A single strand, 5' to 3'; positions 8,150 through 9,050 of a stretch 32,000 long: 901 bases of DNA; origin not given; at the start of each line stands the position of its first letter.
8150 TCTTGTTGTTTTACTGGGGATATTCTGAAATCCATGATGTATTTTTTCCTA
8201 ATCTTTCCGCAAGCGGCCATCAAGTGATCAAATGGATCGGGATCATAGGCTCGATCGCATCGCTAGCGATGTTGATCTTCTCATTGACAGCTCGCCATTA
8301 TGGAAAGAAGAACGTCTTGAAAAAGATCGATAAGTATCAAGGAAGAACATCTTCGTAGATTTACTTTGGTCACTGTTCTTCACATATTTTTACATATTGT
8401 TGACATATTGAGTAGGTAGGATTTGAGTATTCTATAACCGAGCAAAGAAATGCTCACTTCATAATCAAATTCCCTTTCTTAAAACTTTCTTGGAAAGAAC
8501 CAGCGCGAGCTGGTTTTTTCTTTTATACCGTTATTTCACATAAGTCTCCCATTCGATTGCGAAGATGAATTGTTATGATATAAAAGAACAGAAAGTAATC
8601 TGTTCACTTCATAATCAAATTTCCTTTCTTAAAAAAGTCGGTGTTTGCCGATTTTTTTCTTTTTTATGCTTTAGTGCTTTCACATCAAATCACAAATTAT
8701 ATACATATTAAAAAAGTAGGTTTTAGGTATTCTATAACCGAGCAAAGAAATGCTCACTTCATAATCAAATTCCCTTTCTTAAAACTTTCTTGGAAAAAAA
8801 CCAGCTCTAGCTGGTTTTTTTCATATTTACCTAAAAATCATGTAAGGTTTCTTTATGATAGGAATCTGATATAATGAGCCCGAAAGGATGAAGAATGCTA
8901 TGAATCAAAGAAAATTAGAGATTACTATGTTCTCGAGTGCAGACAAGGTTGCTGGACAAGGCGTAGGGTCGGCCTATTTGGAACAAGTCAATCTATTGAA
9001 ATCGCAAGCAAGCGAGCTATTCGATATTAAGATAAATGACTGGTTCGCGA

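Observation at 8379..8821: Three tandem ~150-bp units that each look like an independent small-RNA gene with a CU-rich, anti-SD-like seed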

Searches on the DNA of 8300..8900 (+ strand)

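Call 4: search_rna_families(source=window, start=8300, end=8900, threshold=evalue, max_evalue=10, show_alignments=5)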
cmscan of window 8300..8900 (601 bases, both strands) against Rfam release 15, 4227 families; matches with E-value up to 10: 29.
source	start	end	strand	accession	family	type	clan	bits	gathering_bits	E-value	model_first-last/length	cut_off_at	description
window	8587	8665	+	RF02053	STnc430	Gene; sRNA;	-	24.2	47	0.16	1-162/162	no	Enterobacterial sRNA STnc430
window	8734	8840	+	RF02621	BSnc120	Gene; sRNA;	-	23.4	114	0.0072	1-88/88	no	Brucella sRNA 120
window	8743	8821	+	RF02379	csRNA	Gene; sRNA;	-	23.4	57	1.1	1-93/93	no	Cia-dependent small RNA csRNA1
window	8789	8860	-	RF02064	STnc370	Gene; sRNA;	-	22.8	54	1.7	1-71/71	no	Enterobacterial sRNA STnc370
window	8791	8846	-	RF00506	Thr_leader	Cis-reg; leader;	-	22.1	55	0.093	1-118/118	no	Threonine operon leader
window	8763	8826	+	RF02064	STnc370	Gene; sRNA;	-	20.7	54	4.7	1-71/71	no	Enterobacterial sRNA STnc370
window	8582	8667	-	RF00242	ctRNA_pT181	Gene; antisense;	-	19.8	56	6.8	1-94/94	no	ctRNA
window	8443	8521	+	RF02379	csRNA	Gene; sRNA;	-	19.2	57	6.6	1-93/93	no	Cia-dependent small RNA csRNA1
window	8712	8824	+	RF00106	RNAI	Gene; antisense;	-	18.7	47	0.54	1-102/102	no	RNAI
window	8641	8726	-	RF02429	SpF14_sRNA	Gene; sRNA;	-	18.7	100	6.4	1-120/120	no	Streptococcus sRNA SpF14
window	8760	8892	-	RF03096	RAGATH-19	Gene; sRNA;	-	18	85.6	2.7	1-141/141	no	RAGATH-19 RNA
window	8780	8820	+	RF01394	isrK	Gene; sRNA;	-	17.9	50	0.18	1-77/77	no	isrK Hfq binding RNA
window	8794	8876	-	RF02083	OrzO-P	Gene; antitoxin;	-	17.9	60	3.1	1-76/76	no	OrzO-P RNA antitoxin family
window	8531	8673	+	RF03532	SQ2397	Cis-reg;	-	17.7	100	1.2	1-243/243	no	Cis-regulator of HTH transcription factor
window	8794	8821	+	RF02083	OrzO-P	Gene; antitoxin;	-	17.5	60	3.7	46-76/76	no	OrzO-P RNA antitoxin family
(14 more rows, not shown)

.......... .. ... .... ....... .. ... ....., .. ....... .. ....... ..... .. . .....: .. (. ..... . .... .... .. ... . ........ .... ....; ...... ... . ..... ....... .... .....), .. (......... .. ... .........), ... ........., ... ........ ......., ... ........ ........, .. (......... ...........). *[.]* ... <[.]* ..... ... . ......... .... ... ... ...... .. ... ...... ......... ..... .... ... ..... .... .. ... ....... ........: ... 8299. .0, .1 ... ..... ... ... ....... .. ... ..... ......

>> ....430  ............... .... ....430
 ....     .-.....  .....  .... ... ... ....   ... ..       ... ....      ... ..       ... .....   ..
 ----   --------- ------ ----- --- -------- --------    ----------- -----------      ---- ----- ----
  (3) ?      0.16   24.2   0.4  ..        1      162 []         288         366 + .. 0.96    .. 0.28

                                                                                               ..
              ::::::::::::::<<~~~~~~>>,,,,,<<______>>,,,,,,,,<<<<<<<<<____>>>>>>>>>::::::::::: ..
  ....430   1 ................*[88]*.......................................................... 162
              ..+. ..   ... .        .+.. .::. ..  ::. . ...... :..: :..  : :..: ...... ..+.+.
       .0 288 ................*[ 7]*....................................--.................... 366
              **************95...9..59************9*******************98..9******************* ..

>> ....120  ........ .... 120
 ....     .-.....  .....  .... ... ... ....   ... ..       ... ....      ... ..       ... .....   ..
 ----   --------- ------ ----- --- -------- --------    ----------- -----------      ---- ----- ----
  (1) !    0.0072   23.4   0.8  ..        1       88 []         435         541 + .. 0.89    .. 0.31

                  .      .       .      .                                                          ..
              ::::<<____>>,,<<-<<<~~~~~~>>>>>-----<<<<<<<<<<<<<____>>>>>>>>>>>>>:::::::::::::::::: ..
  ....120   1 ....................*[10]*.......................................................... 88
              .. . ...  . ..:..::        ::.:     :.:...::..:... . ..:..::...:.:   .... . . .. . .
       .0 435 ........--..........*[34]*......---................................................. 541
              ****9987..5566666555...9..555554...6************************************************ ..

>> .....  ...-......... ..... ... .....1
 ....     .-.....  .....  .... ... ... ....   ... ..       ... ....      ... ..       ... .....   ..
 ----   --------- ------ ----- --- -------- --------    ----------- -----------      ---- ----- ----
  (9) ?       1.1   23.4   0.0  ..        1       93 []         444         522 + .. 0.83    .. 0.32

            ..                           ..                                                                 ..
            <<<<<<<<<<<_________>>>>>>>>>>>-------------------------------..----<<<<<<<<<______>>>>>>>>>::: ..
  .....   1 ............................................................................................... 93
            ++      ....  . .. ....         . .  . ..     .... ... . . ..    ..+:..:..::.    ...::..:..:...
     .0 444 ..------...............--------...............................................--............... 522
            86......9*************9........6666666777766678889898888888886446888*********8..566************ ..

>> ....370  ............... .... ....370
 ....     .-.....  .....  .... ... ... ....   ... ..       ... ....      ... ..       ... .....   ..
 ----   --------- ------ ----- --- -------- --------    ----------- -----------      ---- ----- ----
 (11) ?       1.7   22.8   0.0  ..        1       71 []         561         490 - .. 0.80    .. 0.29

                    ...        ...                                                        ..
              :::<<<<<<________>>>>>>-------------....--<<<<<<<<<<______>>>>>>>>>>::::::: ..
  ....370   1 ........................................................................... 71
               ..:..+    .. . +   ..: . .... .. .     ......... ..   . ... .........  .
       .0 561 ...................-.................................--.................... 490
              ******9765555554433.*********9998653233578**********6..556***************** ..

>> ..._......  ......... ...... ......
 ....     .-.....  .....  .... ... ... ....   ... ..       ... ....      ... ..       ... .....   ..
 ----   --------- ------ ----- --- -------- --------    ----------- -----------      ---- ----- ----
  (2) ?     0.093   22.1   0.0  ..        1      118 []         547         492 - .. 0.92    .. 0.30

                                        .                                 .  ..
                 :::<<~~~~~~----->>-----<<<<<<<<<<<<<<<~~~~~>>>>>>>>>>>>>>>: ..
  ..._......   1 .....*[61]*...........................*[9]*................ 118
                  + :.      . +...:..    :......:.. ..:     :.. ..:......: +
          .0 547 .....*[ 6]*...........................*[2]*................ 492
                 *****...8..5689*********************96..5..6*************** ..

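Call 30: build_rna_model(alignment_id=A2, structure=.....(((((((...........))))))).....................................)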
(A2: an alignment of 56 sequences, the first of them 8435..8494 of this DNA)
Model R1 built from alignment A2 (56 sequences, 67 columns); structure: as given.
model positions 60; base pairs 7; branch points 0; effective number of sequences 5.94; information 0.931 bits per position. Calibrated on 0.2 Mb of random sequence (short: E-values are rough).
structure used (alignment columns):
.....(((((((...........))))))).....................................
